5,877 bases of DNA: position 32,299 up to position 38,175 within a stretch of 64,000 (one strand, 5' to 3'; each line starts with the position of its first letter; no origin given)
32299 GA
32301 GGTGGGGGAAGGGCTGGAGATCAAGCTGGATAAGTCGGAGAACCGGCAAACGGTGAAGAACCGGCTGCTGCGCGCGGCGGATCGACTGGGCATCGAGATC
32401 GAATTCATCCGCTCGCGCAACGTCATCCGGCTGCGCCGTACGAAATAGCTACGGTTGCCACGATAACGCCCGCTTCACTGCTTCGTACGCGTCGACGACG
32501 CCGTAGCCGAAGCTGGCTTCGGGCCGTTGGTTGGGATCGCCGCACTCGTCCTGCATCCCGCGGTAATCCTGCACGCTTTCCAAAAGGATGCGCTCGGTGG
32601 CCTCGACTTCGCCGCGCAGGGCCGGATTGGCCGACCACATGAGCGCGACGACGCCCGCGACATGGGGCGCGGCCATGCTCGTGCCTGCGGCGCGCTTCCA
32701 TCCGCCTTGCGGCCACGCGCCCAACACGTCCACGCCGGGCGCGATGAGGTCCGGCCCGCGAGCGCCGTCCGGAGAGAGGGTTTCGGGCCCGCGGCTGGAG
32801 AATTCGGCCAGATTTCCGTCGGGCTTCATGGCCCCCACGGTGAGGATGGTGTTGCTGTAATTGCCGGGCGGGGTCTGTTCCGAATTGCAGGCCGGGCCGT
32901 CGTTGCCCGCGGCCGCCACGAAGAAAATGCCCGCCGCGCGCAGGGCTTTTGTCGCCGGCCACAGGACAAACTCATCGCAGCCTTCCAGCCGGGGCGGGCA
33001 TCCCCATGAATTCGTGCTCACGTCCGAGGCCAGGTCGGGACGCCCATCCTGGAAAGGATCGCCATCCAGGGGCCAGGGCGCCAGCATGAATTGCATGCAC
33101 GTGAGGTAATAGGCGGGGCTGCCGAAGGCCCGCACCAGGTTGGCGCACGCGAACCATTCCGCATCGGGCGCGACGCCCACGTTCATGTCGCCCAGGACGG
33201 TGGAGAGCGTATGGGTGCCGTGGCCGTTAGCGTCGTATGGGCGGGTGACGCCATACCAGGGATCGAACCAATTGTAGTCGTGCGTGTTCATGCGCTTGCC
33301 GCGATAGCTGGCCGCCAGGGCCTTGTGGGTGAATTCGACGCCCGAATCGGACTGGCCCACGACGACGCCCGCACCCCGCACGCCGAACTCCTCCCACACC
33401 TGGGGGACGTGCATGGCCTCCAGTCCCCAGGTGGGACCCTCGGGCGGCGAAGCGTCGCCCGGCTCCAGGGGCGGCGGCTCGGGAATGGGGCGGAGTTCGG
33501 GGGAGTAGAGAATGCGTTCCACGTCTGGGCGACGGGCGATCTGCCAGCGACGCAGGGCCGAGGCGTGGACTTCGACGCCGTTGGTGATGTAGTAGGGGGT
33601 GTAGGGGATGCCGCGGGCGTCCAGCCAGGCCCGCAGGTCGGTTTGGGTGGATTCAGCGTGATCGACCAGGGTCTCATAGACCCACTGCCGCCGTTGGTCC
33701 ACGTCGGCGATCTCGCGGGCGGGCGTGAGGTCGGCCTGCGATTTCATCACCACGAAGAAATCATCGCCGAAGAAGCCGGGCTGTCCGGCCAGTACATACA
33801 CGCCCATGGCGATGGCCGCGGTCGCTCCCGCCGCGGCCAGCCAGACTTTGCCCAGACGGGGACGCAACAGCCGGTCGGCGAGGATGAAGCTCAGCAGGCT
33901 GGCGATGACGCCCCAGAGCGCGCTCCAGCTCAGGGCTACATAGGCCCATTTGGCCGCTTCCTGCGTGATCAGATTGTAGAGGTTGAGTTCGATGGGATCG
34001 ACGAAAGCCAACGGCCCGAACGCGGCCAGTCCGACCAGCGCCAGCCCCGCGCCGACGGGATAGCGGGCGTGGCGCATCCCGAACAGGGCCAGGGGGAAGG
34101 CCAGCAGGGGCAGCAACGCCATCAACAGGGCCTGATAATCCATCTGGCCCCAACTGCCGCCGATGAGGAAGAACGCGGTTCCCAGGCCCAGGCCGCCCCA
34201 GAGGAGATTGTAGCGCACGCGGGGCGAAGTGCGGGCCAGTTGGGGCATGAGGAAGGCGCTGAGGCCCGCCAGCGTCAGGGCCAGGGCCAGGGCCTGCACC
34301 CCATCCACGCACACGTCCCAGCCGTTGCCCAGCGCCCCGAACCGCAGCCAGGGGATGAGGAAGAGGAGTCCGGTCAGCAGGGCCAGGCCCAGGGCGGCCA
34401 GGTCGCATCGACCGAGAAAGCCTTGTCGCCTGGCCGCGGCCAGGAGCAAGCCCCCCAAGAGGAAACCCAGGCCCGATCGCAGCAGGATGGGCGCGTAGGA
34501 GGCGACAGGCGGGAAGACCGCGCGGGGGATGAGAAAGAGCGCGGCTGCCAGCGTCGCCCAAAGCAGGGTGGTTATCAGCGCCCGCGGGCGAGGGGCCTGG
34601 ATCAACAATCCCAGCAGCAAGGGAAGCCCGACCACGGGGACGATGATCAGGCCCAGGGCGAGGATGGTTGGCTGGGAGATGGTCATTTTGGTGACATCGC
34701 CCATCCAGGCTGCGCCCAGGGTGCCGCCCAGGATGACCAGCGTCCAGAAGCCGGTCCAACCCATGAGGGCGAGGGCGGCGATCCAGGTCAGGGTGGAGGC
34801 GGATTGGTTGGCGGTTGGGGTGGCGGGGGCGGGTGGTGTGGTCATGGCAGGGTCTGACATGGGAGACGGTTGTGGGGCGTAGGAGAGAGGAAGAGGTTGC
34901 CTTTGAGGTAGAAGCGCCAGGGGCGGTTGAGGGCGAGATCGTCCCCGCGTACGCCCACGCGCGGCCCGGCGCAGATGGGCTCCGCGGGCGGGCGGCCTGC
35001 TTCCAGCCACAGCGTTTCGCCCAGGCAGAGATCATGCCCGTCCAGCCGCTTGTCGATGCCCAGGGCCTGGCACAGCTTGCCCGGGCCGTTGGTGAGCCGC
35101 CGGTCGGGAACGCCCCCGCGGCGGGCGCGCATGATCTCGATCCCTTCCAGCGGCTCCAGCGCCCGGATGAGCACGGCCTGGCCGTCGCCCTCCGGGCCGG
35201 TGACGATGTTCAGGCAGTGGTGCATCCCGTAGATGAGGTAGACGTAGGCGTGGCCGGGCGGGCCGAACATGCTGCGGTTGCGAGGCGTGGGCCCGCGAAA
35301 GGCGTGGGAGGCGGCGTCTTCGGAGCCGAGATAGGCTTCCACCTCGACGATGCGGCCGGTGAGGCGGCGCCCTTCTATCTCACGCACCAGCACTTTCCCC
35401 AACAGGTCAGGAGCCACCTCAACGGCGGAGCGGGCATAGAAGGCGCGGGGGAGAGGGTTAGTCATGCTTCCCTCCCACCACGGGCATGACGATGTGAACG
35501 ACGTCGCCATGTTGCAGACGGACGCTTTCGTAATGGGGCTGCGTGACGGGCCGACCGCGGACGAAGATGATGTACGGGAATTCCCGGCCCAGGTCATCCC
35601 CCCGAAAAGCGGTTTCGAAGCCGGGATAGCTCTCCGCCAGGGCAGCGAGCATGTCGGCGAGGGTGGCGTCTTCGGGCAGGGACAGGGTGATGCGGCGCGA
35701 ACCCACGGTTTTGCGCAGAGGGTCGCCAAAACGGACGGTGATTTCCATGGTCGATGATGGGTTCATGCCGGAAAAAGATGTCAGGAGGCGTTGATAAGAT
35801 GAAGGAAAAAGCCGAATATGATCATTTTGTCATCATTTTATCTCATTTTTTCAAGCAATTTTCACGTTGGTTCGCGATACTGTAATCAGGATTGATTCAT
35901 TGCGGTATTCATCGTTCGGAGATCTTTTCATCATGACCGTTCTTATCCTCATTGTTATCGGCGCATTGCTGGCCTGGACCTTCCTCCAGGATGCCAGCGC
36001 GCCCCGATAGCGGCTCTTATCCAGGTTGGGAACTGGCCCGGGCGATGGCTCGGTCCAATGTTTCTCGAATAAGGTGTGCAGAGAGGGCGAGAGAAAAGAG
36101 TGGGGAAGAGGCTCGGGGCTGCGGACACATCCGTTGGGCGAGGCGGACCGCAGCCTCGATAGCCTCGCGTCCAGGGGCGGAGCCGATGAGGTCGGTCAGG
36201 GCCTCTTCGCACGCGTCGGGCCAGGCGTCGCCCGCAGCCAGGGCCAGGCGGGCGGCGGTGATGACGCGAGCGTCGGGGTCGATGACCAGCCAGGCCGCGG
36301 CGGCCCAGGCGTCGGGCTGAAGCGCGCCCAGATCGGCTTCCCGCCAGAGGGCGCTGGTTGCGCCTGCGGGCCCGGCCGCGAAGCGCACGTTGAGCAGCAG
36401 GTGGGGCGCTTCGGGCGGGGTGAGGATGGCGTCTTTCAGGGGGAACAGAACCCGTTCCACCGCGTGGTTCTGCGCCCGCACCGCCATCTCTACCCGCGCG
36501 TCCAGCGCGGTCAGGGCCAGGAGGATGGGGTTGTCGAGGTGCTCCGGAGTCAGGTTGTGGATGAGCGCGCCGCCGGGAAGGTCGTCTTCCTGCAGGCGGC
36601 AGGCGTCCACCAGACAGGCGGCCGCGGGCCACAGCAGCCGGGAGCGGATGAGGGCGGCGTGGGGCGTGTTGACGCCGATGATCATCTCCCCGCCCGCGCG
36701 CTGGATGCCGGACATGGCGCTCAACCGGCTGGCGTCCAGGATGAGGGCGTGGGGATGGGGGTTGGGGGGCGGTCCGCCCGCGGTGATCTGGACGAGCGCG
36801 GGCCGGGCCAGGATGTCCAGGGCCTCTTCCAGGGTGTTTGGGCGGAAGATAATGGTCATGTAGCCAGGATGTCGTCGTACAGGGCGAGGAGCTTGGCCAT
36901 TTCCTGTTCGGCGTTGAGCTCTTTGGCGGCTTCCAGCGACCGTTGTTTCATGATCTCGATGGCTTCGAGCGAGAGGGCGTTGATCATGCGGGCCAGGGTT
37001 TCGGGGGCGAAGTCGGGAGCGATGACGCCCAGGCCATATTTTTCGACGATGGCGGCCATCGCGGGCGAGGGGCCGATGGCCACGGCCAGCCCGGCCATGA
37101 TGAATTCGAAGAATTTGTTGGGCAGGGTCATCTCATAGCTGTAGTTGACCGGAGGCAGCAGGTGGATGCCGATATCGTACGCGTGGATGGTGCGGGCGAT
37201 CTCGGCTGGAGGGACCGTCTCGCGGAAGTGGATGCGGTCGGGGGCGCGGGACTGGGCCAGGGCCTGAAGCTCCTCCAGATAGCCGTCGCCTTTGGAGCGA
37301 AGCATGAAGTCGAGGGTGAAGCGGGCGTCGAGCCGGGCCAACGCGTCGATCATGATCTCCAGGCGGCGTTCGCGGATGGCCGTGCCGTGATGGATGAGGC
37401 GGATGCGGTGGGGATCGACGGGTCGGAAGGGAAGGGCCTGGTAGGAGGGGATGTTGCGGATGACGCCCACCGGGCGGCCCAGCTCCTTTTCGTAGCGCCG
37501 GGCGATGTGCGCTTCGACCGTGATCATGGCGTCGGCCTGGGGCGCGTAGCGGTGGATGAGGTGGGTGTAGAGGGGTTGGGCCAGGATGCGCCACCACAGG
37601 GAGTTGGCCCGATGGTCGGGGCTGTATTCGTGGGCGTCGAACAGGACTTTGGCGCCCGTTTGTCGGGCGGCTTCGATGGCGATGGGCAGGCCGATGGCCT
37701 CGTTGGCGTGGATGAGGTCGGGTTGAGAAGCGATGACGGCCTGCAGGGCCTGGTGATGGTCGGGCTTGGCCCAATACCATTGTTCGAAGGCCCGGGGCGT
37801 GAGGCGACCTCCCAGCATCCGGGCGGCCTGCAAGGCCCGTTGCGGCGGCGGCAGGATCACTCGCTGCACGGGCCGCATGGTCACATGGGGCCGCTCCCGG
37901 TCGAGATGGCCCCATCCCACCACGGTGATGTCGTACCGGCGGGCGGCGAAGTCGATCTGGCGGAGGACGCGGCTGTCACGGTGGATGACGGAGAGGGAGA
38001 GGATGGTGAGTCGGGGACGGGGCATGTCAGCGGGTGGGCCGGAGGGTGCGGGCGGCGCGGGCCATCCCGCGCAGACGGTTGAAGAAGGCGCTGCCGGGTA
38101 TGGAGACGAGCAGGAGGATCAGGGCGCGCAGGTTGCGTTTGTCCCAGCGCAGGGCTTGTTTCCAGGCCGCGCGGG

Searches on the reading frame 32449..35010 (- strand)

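Call 68: search_protein_families(library=pfam, proteins=[window:32449-35010:-], max_evalue=0.0001)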
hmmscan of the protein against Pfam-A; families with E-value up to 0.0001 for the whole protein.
window:32449-35010:- (853 aa): 1 family
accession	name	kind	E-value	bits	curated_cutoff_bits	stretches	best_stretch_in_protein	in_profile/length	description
PF00082.27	Peptidase_S8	-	1.8e-38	133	21.8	1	546-837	1-288/288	Subtilase family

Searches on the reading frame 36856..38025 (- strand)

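Call 68: search_protein_families(library=pfam, proteins=[window:36856-38025:-], max_evalue=0.0001)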
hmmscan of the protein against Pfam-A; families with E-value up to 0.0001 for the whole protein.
window:36856-38025:- (389 aa): 3 families
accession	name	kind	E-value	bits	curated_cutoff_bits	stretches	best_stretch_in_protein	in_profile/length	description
PF13579.12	Glyco_trans_4_4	-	2.4e-08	34.9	29.7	1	27-190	15-153/158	Glycosyl transferase 4-like domain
PF13439.12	Glyco_transf_4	-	3.6e-08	34.1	28.5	1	69-191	39-164/170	Glycosyltransferase Family 4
PF13692.12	Glyco_trans_1_4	-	1.1e-07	32.6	27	1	210-351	4-139/142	Glycosyl transferases group 1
